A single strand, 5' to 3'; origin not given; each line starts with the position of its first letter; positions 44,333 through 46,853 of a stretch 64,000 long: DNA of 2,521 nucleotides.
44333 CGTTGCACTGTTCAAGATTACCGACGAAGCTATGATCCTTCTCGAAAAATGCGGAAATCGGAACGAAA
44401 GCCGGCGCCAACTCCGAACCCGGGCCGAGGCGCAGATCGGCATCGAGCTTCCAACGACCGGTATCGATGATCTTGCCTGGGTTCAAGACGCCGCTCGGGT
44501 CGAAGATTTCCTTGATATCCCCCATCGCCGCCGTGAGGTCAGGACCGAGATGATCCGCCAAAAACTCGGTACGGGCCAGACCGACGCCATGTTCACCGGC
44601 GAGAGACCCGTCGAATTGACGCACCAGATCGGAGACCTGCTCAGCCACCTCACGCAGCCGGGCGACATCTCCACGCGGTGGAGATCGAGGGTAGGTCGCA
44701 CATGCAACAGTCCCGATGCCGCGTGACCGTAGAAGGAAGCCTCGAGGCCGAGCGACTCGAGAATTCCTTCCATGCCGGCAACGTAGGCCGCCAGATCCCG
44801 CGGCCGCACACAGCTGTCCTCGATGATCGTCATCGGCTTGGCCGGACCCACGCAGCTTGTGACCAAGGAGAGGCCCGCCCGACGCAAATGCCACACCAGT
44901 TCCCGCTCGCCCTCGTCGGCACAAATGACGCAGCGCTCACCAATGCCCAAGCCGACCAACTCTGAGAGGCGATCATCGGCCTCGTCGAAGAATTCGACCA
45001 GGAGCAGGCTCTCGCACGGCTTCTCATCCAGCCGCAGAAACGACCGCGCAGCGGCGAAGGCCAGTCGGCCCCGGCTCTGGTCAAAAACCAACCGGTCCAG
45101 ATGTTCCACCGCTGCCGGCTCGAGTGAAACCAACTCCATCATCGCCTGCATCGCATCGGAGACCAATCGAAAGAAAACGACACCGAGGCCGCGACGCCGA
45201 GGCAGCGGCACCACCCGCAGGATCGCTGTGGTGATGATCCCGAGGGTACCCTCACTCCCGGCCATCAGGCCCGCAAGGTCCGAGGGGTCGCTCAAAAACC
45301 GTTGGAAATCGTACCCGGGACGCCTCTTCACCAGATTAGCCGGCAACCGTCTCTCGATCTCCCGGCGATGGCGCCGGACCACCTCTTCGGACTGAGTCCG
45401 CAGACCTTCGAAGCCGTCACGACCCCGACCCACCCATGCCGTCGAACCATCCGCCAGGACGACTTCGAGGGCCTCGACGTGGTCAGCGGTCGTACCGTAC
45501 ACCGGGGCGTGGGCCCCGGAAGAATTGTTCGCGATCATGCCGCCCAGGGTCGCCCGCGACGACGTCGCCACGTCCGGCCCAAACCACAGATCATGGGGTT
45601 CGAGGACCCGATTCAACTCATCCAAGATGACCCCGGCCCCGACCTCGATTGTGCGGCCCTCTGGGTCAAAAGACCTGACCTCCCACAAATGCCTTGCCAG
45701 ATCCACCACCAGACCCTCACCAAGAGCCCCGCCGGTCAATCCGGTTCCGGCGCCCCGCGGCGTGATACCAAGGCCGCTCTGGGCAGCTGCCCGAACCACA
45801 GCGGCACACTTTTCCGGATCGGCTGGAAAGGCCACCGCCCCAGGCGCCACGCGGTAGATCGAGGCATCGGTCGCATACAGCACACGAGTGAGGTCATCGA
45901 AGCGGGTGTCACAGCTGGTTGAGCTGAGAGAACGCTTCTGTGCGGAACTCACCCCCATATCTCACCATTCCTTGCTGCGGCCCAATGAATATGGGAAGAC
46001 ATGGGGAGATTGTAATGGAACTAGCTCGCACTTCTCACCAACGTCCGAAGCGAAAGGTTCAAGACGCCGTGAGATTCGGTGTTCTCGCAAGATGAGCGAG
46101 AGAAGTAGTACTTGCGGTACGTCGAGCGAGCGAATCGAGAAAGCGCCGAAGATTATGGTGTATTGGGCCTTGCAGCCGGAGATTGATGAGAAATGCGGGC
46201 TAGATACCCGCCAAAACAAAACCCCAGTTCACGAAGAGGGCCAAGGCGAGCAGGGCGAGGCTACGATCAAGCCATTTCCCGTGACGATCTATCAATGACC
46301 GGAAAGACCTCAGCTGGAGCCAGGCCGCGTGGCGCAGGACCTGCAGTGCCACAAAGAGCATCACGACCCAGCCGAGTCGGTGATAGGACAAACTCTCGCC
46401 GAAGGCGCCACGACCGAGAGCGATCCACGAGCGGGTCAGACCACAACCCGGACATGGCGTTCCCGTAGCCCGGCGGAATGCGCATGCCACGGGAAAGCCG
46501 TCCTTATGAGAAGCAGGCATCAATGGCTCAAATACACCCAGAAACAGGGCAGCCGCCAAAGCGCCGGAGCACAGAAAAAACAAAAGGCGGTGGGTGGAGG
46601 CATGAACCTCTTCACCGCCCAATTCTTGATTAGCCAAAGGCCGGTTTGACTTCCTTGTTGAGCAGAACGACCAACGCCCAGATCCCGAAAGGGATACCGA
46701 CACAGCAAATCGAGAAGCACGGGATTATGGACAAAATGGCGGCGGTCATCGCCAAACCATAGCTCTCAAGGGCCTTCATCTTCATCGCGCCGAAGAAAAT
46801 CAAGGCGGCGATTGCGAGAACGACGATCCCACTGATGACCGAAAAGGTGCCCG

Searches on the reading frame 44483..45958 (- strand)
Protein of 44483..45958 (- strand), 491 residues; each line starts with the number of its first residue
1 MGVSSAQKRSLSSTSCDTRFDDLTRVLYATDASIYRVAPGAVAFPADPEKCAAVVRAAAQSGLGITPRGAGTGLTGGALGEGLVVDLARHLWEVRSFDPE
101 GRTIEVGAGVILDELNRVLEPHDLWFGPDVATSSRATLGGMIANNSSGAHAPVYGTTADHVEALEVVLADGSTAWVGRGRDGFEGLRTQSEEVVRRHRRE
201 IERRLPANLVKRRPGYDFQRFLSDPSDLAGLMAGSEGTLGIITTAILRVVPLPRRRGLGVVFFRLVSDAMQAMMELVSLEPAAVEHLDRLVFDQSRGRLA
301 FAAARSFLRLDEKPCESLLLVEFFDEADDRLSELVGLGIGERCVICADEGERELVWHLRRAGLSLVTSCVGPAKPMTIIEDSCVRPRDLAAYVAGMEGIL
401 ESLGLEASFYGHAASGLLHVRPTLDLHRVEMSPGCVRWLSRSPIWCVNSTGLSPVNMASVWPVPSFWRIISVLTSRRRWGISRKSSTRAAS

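Call 41: search_protein_families(library=pfam, proteins=[window:44483-45958:-], max_evalue=0.00001)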
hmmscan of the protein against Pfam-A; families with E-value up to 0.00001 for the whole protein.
window:44483-45958:- (491 aa): 2 families
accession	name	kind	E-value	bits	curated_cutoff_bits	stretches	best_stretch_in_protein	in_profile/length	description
PF01565.28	FAD_binding_4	-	4.8e-39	133.7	26.4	1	39-176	1-138/139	FAD binding domain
PF02913.24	FAD-oxidase_C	-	1.3e-20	74.6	21.2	1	253-427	2-178/248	FAD linked oxidases, C-terminal domain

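Call 68: find_homologous_proteins(query=window:44483-45958:-, max_evalue=1e-60)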
Query window:44483-45958:- (491 aa): 1349 proteins with E <= 1e-60 among 8000 candidates; the best 120 are listed.
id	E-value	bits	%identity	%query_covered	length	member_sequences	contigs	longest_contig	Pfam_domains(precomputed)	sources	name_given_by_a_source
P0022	0.0e+0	1091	100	100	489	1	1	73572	PF01565.29,PF02913.25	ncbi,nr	ncbi:MAG: FAD-binding oxidoreductase [Thermoanaerobaculales bacterium]|nr:FAD-binding oxidoreductase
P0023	1.5e-160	553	62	87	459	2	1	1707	PF01565.29,PF02913.25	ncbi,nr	ncbi:MAG: FAD-binding oxidoreductase, partial [Thermoanaerobaculales bacterium]|nr:FAD-binding oxido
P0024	1.9e-159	550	61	87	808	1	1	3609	PF01565.29,PF13534.12,PF02913.25,PF13183.12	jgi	jgi:FAD/FMN-containing dehydrogenase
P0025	4.2e-159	548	62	87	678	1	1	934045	PF01565.29,PF02913.25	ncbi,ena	-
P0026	6.5e-158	545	58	87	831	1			PF01565.29,PF13534.12,PF02754.22,PF02913.25,PF13183.12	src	-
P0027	9.6e-157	541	62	87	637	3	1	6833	PF01565.29,PF02913.25,PF13183.12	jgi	jgi:FAD/FMN-containing dehydrogenase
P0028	1.6e-156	540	61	87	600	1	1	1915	PF01565.29,PF02913.25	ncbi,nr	ncbi:MAG: FAD-binding oxidoreductase, partial [Thermoanaerobaculales bacterium]|nr:FAD-binding oxido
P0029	3.7e-156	539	56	87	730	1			PF01565.29,PF02913.25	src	-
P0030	8.1e-156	538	57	87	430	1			PF01565.29,PF02913.25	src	-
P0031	9.4e-156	537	57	87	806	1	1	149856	PF01565.29,PF13534.12,PF02913.25,PF13183.12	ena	-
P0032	1.3e-155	537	56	87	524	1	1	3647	PF01565.29,PF02913.25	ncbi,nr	ncbi:MAG: FAD-binding oxidoreductase, partial [Spartobacteria bacterium]|nr:FAD-binding oxidoreducta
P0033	2.5e-155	536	57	87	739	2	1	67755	PF01565.29,PF13534.12,PF02913.25,PF13183.12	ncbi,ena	-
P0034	5.0e-155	535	56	87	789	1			PF01565.29,PF13534.12,PF02913.25,PF13183.12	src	-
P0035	8.5e-155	534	57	87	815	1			PF01565.29,PF13534.12,PF02754.22,PF02913.25,PF13183.12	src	-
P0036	9.6e-155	534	56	87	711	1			PF01565.29,PF13534.12,PF02913.25,PF13183.12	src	-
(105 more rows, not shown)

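Call 69: find_encoding_contigs(protein=P0022, flank=2000, max_places=3)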
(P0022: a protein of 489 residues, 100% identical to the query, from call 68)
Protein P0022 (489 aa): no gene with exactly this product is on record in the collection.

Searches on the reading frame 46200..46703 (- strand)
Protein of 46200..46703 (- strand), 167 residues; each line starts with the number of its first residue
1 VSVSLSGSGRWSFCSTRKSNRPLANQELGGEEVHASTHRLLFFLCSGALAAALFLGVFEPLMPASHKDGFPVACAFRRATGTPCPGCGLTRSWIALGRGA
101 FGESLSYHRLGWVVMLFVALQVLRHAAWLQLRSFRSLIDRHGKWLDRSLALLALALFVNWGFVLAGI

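Call 41: search_protein_families(library=pfam, proteins=[window:46200-46703:-], max_evalue=0.00001)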
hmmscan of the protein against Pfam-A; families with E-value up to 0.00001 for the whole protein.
window:46200-46703:- (167 aa): 1 family
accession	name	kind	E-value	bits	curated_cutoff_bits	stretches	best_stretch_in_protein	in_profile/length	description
PF10825.13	DUF2752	-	2.1e-16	60.1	27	1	74-120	1-47/49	Protein of unknown function (DUF2752)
